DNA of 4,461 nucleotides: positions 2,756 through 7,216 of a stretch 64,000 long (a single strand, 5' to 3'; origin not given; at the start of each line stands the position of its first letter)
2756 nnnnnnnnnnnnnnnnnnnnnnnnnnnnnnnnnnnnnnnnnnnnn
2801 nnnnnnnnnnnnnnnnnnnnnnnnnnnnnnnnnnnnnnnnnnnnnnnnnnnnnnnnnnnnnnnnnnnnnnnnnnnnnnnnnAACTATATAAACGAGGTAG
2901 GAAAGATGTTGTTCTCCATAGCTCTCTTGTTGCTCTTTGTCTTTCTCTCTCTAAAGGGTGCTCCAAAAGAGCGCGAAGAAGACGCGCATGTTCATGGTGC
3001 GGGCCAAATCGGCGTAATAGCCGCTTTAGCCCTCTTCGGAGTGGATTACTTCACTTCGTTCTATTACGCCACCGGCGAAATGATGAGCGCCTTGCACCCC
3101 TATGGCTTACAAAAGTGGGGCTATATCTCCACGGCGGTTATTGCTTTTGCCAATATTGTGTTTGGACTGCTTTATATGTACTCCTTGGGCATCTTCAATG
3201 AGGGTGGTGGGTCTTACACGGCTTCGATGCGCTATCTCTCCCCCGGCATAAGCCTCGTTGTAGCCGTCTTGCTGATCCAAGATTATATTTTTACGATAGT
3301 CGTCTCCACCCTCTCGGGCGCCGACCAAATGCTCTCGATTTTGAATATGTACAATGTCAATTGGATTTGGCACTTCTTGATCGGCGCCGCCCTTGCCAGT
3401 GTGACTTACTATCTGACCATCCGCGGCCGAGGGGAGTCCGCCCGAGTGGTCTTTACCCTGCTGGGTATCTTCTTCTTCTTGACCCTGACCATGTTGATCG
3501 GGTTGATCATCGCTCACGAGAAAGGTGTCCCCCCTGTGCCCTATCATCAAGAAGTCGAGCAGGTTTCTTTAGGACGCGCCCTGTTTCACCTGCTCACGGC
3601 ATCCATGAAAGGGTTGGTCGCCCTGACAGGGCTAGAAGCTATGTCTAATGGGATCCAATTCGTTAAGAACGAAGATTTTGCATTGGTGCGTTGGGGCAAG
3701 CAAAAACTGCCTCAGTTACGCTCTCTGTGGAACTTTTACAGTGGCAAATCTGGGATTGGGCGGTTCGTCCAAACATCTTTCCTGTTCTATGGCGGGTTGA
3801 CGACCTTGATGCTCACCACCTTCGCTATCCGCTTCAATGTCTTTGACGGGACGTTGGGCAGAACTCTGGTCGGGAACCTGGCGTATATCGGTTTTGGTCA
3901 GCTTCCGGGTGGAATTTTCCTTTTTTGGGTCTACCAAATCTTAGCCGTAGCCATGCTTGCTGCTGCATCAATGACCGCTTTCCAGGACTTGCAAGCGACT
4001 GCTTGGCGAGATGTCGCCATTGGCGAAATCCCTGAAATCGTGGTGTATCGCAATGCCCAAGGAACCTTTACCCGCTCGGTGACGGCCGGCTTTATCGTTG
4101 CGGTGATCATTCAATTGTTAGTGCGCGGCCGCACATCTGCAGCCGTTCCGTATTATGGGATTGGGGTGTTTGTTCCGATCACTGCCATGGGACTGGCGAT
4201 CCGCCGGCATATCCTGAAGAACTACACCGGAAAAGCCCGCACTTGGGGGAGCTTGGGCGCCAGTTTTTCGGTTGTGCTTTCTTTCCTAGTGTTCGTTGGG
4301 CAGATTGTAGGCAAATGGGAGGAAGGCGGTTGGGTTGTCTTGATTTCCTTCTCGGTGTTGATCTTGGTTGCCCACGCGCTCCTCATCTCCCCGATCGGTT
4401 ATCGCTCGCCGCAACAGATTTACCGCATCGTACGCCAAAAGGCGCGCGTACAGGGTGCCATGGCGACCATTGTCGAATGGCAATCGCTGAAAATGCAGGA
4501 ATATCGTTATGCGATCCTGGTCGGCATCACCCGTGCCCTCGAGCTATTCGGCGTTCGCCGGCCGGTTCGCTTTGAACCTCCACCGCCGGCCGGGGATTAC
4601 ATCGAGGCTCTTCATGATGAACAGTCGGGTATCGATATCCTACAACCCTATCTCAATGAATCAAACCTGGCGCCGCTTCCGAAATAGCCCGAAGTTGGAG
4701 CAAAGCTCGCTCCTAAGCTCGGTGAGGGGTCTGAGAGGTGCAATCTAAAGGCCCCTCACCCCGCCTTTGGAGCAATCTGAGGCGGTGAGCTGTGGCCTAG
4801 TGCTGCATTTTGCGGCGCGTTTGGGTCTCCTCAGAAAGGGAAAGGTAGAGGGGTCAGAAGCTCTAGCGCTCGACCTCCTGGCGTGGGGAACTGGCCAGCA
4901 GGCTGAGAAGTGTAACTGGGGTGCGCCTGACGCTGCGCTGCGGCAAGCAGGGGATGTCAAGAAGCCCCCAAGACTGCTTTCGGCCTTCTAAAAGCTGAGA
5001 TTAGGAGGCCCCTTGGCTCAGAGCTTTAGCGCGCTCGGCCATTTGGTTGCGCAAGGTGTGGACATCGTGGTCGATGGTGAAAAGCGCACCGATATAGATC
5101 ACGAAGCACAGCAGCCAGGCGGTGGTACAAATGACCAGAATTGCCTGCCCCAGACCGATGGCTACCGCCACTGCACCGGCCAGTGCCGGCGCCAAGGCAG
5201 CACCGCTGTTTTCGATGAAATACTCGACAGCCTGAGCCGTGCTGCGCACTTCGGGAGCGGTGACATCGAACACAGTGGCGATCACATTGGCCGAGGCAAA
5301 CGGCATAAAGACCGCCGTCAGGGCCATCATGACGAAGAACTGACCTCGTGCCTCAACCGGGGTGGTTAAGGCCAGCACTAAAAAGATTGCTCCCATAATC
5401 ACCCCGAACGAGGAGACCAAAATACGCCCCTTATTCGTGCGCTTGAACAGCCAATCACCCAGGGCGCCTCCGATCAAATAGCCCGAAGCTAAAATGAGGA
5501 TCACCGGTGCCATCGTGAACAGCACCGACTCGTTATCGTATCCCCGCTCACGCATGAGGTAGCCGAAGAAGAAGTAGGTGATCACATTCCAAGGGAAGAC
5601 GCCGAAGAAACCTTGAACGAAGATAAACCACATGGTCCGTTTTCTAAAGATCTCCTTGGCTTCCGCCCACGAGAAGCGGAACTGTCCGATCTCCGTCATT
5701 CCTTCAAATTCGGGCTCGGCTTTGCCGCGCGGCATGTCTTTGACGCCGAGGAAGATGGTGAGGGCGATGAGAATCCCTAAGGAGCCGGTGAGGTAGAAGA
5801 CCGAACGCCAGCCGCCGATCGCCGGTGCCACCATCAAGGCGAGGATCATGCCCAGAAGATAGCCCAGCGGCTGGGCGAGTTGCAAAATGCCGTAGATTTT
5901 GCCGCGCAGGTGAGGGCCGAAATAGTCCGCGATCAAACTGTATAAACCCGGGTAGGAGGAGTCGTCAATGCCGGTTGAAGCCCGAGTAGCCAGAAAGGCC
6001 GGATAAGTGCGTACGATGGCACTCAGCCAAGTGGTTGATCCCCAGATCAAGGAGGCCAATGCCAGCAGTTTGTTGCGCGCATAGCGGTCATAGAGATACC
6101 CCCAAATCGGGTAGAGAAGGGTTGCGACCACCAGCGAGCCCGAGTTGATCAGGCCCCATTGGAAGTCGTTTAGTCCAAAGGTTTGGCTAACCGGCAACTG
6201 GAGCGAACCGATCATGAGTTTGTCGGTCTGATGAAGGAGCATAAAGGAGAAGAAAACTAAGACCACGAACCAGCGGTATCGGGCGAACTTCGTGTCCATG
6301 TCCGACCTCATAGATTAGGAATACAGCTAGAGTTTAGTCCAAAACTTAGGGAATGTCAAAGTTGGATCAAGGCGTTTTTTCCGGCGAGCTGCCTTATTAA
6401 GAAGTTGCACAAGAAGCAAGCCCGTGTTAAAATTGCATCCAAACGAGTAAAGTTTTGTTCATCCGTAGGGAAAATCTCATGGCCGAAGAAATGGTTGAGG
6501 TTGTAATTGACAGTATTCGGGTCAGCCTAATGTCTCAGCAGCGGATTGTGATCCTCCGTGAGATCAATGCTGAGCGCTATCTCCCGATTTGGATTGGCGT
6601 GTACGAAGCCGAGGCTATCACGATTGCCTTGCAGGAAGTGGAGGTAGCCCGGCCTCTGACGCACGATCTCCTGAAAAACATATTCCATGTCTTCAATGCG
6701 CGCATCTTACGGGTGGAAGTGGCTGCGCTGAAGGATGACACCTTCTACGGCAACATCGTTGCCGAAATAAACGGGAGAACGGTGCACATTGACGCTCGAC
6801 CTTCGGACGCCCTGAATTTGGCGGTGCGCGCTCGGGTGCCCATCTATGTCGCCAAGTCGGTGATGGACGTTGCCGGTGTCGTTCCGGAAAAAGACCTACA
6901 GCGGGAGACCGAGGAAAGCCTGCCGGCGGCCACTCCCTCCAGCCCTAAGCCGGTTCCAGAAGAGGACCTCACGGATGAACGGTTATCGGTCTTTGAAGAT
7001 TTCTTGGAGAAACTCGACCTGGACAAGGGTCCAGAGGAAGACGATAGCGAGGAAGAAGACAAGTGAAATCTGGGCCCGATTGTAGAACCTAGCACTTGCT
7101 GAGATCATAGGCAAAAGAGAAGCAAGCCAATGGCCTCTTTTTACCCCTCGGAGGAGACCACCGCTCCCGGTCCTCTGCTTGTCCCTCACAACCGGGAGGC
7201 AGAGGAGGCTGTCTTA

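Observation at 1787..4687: Unknown soluble protein + KimA-like transporter cassette downstream of kdpDE; copy 1 of an inverted paralogous pair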

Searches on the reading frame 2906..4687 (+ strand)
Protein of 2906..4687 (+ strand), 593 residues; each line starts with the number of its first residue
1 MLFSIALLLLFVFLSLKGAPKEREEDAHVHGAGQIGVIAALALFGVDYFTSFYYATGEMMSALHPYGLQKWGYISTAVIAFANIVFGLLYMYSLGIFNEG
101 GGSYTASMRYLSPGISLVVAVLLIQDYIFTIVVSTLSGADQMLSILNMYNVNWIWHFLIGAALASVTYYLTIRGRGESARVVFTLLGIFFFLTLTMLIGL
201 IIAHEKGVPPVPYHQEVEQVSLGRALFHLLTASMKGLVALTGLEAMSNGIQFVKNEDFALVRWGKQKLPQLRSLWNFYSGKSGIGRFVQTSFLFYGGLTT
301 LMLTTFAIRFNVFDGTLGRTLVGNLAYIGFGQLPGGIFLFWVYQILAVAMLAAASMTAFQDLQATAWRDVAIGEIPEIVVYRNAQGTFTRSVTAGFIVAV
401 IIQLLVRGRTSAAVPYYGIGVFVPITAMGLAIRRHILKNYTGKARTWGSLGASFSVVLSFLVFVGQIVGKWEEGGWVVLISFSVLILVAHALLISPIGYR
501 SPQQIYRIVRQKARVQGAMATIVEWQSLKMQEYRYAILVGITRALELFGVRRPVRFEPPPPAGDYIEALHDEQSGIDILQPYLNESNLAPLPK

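Call 3: search_protein_families(library=pfam, proteins=[window:2906-4687:+], max_evalue=1)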
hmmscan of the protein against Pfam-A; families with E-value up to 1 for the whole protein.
window:2906-4687:+ (593 aa): 1 family
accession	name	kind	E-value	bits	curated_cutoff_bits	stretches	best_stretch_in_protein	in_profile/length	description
PF10912.14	Glam1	-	0.38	11.2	22.3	0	430-499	12-81/146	Glia associated membrane protein glam-1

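Call 4: search_protein_families(library=ncbifam, proteins=[window:2906-4687:+], max_evalue=1)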
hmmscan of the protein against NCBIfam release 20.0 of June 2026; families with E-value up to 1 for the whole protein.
window:2906-4687:+ (593 aa): 0 families

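Call 7: search_solved_structures(query=window:2906-4687:+, max_evalue=10, show_alignments=2)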
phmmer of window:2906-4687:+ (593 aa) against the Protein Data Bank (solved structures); distinct sequences matched with E-value up to 10: 1.
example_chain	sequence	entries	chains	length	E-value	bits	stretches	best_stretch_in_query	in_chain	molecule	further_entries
6s3k_B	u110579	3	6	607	1.2e-17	67.3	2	31-256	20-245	APC family permease | Potassium transporter KimA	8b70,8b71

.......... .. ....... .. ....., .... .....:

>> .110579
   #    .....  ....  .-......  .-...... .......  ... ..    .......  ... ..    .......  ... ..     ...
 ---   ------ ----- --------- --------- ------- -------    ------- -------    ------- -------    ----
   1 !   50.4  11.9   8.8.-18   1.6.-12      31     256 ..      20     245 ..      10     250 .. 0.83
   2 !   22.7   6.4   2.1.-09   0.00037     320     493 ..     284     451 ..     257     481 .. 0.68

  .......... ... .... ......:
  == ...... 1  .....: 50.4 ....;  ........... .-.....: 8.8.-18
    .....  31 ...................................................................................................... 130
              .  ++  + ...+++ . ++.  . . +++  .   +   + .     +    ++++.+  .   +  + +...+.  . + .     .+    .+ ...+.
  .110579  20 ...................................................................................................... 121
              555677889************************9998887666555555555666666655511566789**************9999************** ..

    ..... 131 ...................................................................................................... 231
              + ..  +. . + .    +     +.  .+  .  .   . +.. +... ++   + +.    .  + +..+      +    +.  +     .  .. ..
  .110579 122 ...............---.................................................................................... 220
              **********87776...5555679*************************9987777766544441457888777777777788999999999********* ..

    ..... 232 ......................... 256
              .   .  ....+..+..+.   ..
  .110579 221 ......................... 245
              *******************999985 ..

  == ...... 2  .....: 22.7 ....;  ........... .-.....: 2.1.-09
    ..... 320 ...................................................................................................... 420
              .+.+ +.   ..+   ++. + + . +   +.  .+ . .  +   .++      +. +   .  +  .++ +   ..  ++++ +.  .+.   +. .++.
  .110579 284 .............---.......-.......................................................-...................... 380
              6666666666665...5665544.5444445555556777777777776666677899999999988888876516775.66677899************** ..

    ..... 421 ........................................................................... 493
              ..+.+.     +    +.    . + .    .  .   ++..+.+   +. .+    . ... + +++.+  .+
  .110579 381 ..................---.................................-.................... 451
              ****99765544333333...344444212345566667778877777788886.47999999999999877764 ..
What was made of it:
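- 2906..4687 (+): K1: KimA-type K+/H+ symporter homologue, 593 aa. It has an extra N-terminal helix and a short two-helix C-tail and lacks the c-di-AMP domain. KimA is the only PDB sequence hit, E 1.2e-17 (call 7).
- On KimA subfamily of KUP K+/H+ symporters: phmmer against the PDB: KimA is the only hit, E 1.2e-17, with two stretches covering K1 31-256 and 320-493 (call 7). There is no sequence match beyond K1 493 (call 7).
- phmmer against the PDB finds only KimA, E 1.2e-17, covering K1 31-493 (call 7). The match to KimA ends at K1 493 / KimA 451 (call 7).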

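Call 34: find_homologous_proteins(query=window:2906-4687:+)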
Query window:2906-4687:+ (593 aa): 3955 proteins with E <= 0.001 among 8000 candidates; the best 120 are listed.
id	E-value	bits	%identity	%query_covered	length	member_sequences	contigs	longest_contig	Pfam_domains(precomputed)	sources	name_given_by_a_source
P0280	0.0e+0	1219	92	100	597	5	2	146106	-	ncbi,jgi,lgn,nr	ncbi:MAG: hypothetical protein DDG59_03320 [Anaerolineae bacterium]|jgi:hypothetical protein|nr:MAG:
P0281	0.0e+0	1142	87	99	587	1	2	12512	-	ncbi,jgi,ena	-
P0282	0.0e+0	1142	85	96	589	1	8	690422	-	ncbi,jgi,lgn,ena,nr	ncbi:MAG: Amino acid permease [Anaerolineae bacterium]|nr:MAG: Amino acid permease [Anaerolineae bac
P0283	0.0e+0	1139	86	97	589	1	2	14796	-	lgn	-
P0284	0.0e+0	1108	84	99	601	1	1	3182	-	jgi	jgi:hypothetical protein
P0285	0.0e+0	1107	84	99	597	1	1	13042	-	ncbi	ncbi:MAG: hypothetical protein ACPL3P_04805 [Anaerolineales bacterium]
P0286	0.0e+0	1105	83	98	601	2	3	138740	-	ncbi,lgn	ncbi:MAG: hypothetical protein ACOY16_02930 [Chloroflexota bacterium]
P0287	0.0e+0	1104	83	99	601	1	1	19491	-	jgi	-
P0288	0.0e+0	1104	84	99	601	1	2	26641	-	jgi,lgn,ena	-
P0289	0.0e+0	1103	84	99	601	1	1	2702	-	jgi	jgi:hypothetical protein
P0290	0.0e+0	1091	83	98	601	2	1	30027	-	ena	-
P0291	0.0e+0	1087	82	99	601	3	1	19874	-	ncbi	-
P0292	0.0e+0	1084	81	99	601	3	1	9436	-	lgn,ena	-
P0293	0.0e+0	1081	82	99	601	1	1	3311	-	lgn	-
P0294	0.0e+0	1035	79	100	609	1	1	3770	-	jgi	jgi:hypothetical protein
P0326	4.3e-288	975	73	100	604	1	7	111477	PF13520.13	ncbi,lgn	-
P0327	8.1e-288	974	73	100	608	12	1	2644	PF13520.13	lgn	-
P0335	4.0e-287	972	73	100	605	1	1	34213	PF13520.13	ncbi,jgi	ncbi:MAG TPA: hypothetical protein VGK00_15435 [Anaerolineales bacterium]|jgi:amino acid transporter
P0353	5.5e-286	968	72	100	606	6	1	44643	PF13520.13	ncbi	ncbi:MAG: hypothetical protein ACOY0R_18430 [Chloroflexota bacterium]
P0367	2.0e-285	966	73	99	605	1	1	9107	PF13520.13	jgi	jgi:hypothetical protein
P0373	3.2e-285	966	71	100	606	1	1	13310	PF13520.13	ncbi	-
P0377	5.7e-285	965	72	100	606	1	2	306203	-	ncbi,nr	ncbi:Potassium transporter KimA [Planctomycetaceae bacterium]|nr:Potassium transporter KimA [Plancto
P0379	7.5e-285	964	72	99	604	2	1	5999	PF13520.13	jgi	jgi:hypothetical protein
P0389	1.3e-284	964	73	100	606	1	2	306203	PF13520.13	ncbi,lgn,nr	ncbi:Potassium transporter KimA [Planctomycetaceae bacterium]|nr:Potassium transporter KimA [Plancto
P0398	2.4e-284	963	71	100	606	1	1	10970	PF13520.13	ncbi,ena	-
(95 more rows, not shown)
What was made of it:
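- On Pfam AA_permease_2 (PF13520) / K_trans (PF02705): A minority of homologues carry a precomputed PF13520 hit (call 34).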

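Call 40: find_related_loci(query=A3, collection=metagenome_contigs, flank=6000)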
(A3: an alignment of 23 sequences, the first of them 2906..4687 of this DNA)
Query A3 (593 aa) in metagenome_contigs; peptide patterns used: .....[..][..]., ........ (x = any residue, [..] = any of these).
600 stretches matched a pattern (row limit reached: there are more); 524 encode a relative of the query (tblastn E <= 1e-3); the best 80 are kept; 80 distinct loci.
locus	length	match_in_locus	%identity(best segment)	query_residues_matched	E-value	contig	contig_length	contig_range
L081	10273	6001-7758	87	1-586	0e+0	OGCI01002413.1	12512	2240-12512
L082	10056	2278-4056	75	1-593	0e+0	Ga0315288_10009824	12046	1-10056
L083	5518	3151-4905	75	1-585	0e+0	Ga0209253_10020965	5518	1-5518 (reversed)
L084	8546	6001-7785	73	1-587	0e+0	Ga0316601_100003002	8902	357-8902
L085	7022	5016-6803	72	1-593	0e+0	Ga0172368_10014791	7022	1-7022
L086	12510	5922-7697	73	1-593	0e+0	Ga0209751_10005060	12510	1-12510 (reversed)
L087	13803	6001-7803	73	1-593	0e+0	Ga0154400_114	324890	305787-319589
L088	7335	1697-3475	72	1-593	0e+0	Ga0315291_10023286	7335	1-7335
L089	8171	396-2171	72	1-592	0e+0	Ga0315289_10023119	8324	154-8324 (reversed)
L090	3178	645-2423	73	1-593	0e+0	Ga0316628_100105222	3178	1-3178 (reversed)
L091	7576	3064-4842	72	1-591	0e+0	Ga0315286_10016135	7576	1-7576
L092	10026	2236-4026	72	1-593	0e+0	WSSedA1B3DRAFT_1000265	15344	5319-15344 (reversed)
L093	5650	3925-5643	73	1-573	0e+0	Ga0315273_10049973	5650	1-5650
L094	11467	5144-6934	71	1-593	0e+0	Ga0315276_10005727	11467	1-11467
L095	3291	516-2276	72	1-587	0e+0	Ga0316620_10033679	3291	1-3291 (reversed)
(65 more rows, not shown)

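Call 53: find_encoding_contigs(protein=P0377, flank=8000, max_places=3)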
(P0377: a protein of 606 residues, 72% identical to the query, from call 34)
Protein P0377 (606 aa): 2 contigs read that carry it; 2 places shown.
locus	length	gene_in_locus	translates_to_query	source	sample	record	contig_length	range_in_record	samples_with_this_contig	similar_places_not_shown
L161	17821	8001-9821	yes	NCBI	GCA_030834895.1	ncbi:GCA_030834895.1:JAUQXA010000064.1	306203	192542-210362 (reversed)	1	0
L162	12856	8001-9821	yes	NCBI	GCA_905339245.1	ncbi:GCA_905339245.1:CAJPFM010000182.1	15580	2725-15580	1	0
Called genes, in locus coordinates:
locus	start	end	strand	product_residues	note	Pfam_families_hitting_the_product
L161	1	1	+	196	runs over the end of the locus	PF02669:KdpC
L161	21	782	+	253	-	PF13493:DUF4118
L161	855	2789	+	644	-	PF13520:AA_permease_2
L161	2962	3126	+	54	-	-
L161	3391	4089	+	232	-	PF00072:Response_reg, PF00486:Trans_reg_C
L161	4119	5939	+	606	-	PF13520:AA_permease_2 (faint)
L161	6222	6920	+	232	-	PF00072:Response_reg, PF00486:Trans_reg_C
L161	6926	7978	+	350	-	-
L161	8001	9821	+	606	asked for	-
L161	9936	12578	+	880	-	PF00582:Usp (faint), PF02702:KdpD, PF01590:GAF (faint), PF13493:DUF4118, PF13492:GAF_3, PF00512:HisKA, PF02518:HATPase_c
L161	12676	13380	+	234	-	PF00072:Response_reg, PF00486:Trans_reg_C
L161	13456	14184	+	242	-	-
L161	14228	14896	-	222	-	PF00070:Pyr_redox (faint), PF02254:TrkA_N, PF07992:Pyr_redox_2 (faint), PF02080:TrkA_C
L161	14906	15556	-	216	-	PF02254:TrkA_N, PF02080:TrkA_C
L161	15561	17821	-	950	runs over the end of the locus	PF00690:Cation_ATPase_N, PF00122:E1-E2_ATPase, PF00702:Hydrolase, PF13246:Cation_ATPase, PF00689:Cation_ATPase_C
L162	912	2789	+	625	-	PF13520:AA_permease_2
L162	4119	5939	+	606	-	PF13520:AA_permease_2 (faint)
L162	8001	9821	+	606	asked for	-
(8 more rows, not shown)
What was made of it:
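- On KdpD/KdpE regulon: In the more distant L161, KdpC is adjacent (call 53).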

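Call 55: predict_structure(alignment_id=A3)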
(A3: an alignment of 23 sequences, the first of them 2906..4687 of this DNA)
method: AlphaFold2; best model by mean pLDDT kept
length: 593 residues; sequences in the alignment: 23
mean_pLDDT: 70.9   pTM: 0.73
mean pLDDT of the five models: 70.9, 70.7, 58.2, 55.1, 46.4
residues with pLDDT >= 90: 29; 70-90: 328; 50-70: 164; < 50: 72
segments of 3 or more residues with pLDDT < 50: 22-43, 239-254, 374-388, 570-576, 585-593
pLDDT, mean of each block of 10 residues (from residue 1): 89 77 38 37 53 71 78 80 75 62 67 79 76 77 73 83 81 56 75 90 92 71 70 58 42 55 81 77 65 70 88 80 88 89 82 69 59 43 45 78 78 59 77 85 86 83 72 66 78 72 75 63 78 84 81 73 64 52 49 29
secondary structure, 60 per line:
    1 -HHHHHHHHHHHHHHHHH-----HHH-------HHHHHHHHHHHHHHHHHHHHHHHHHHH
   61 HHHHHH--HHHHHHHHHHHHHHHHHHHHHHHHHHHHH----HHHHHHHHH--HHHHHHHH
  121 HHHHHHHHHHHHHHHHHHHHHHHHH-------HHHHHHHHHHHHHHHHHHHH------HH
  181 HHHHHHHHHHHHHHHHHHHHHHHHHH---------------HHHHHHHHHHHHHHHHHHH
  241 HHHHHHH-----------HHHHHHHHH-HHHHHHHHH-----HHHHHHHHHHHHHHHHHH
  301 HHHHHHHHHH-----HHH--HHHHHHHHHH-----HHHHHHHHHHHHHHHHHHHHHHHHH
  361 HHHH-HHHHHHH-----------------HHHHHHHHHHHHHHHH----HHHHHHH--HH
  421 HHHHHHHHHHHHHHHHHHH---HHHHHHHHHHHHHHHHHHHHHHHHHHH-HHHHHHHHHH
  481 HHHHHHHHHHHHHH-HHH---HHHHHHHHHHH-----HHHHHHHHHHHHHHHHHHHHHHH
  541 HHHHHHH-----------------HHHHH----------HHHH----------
elements in order: H2-18 H34-66 H69-97 H102-110 H113-145 H153-172 H179-206 H222-247 H259-267 H269-277 H283-310 H321-330 H336-364 H366-372 H390-405 H410-416 H419-439 H443-469 H471-494 H502-512 H518-547 H565-569 H580-583
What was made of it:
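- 2906..4687 (+): AF2 model pLDDT 70.9 (call 55).
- On KimA subfamily of KUP K+/H+ symporters: The model is of moderate confidence, pLDDT 70.9 (call 55). The AF2 tail is two helices (call 55).
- The AF2 tail is two helices, not an alpha/beta domain (call 55). K has a family-specific extra N-terminal helix (call 55).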

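Call 57: fold_search(model_id=the predicted structure, library=pdb)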
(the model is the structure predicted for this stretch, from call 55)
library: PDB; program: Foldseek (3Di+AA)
matches with E <= 10: 767; with E <= 0.001: 208
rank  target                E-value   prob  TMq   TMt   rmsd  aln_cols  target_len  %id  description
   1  8b71_A                9.8e-14  1.00  0.58  0.62  14.8       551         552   19  Upright KimA dimer with bound c-di-AMP from B. subtilis (released 2023-01-18)
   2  8b70_A                1.8e-13  1.00  0.61  0.63   5.4       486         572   21  KimA from B. subtilis with nucleotide second-messenger c-di-AMP bound (released 2023-01-18)
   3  6s3k_A                3.7e-12  1.00  0.63  0.65   4.9       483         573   22  KimA from Bacillus subtilis in inward-facing, occluded state (released 2020-02-12)
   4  3ob6_B                5.0e-09  1.00  0.52  0.68   5.9       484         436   16  Structure of AdiC(N101A) in the open-to-out Arg+ bound conformation (released 2011-03-16)
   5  3gi8_C                6.4e-09  1.00  0.49  0.65   7.3       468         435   15  Crystal Structure of ApcT K158A Transporter Bound to 7F11 Monoclonal Fab Fragment (released 2009-08-18)
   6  3gia                  8.3e-09  1.00  0.55  0.73   5.8       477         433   14  Crystal Structure of ApcT Transporter (released 2009-08-18)
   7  3gi9_C                1.2e-08  1.00  0.51  0.67   6.9       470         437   14  Crystal Structure of ApcT Transporter Bound to 7F11 Monoclonal Fab Fragment (released 2009-08-18)
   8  3ob6_A                1.8e-08  1.00  0.52  0.68   6.0       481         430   16  Structure of AdiC(N101A) in the open-to-out Arg+ bound conformation (released 2011-03-16)
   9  5j4n_B                2.7e-08  1.00  0.53  0.70   5.5       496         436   15  Crystal structure of the L-arginine/agmatine antiporter AdiC in complex with agmatine at 2.6 Angstroem resolution (released 2016-08-31)
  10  5j4i_A                4.3e-08  1.00  0.54  0.70   5.4       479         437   15  Crystal Structure of the L-arginine/agmatine antiporter from E. coli at 2.2 Angstroem resolution (released 2016-08-31)
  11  6f34_A                1.3e-07  1.00  0.54  0.68   9.1       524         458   12  Crystal structure of a bacterial cationic amino acid transporter (CAT) homologue bound to Arginine. (released 2018-02-14)
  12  5oqt_A                1.9e-07  1.00  0.55  0.70   7.7       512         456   13  Crystal structure of a bacterial cationic amino acid transporter (CAT) homologue (released 2018-02-14)
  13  8xyj                  2.6e-07  1.00  0.53  0.66   6.6       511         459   14  Structure of y+LAT1 bound with Lys (released 2025-01-22)
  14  3ncy_B                2.7e-07  1.00  0.51  0.69   6.5       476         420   15  X-ray crystal structure of an arginine agmatine antiporter (AdiC) in complex with a Fab fragment (released 2010-08-18)
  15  3ncy_A                4.2e-07  1.00  0.52  0.69   6.5       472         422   15  X-ray crystal structure of an arginine agmatine antiporter (AdiC) in complex with a Fab fragment (released 2010-08-18)
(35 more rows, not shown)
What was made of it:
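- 2906..4687 (+): Foldseek top three hits are KimA (call 57).
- On KimA subfamily of KUP K+/H+ symporters: AdiC and ApcT follow at 5e-9 or worse (call 57).
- Closest known: Heteromeric amino-acid transporters. Same: These structures appear among K1's fold matches (call 57).
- Foldseek ranks 1-3 are KimA (E 1e-13 to 4e-12, TM about 0.6), against AdiC and ApcT at 5e-9 (call 57).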

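Call 81: search_protein_families(library=padloc, proteins=[window:2906-4687:+], max_evalue=0.1)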
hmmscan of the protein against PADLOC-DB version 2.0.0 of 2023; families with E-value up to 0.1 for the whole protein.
window:2906-4687:+ (593 aa): 0 families

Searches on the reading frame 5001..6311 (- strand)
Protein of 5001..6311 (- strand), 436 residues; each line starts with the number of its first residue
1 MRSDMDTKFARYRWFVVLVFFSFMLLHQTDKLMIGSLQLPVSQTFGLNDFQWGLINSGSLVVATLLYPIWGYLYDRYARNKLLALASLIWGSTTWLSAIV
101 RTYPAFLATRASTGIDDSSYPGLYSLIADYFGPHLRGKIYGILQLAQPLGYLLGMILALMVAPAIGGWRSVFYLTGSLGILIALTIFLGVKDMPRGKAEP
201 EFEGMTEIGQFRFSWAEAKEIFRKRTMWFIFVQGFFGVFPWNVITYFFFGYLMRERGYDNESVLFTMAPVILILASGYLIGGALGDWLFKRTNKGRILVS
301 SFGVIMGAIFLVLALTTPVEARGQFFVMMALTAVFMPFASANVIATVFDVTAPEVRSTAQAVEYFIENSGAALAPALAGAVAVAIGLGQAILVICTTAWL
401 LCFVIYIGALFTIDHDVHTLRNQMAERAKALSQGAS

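Call 10: search_protein_families(library=pfam, proteins=[window:5001-6311:-], max_evalue=0.001)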
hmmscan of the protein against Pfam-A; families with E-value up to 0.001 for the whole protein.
window:5001-6311:- (436 aa): 1 family
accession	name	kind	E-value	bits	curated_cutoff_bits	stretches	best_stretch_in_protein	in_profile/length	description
PF07690.21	MFS_1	-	1.4e-41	143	33.4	2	20-317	2-291/347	Major Facilitator Superfamily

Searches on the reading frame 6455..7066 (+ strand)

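Call 10: search_protein_families(library=pfam, proteins=[window:6455-7066:+], max_evalue=0.001)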
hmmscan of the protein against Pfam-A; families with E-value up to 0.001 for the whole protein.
window:6455-7066:+ (203 aa): 1 family
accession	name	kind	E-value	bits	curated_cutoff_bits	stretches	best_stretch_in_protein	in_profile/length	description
PF02577.19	BFN_dom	-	5.6e-38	129.7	27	1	32-143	1-110/112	Bifunctional nuclease domain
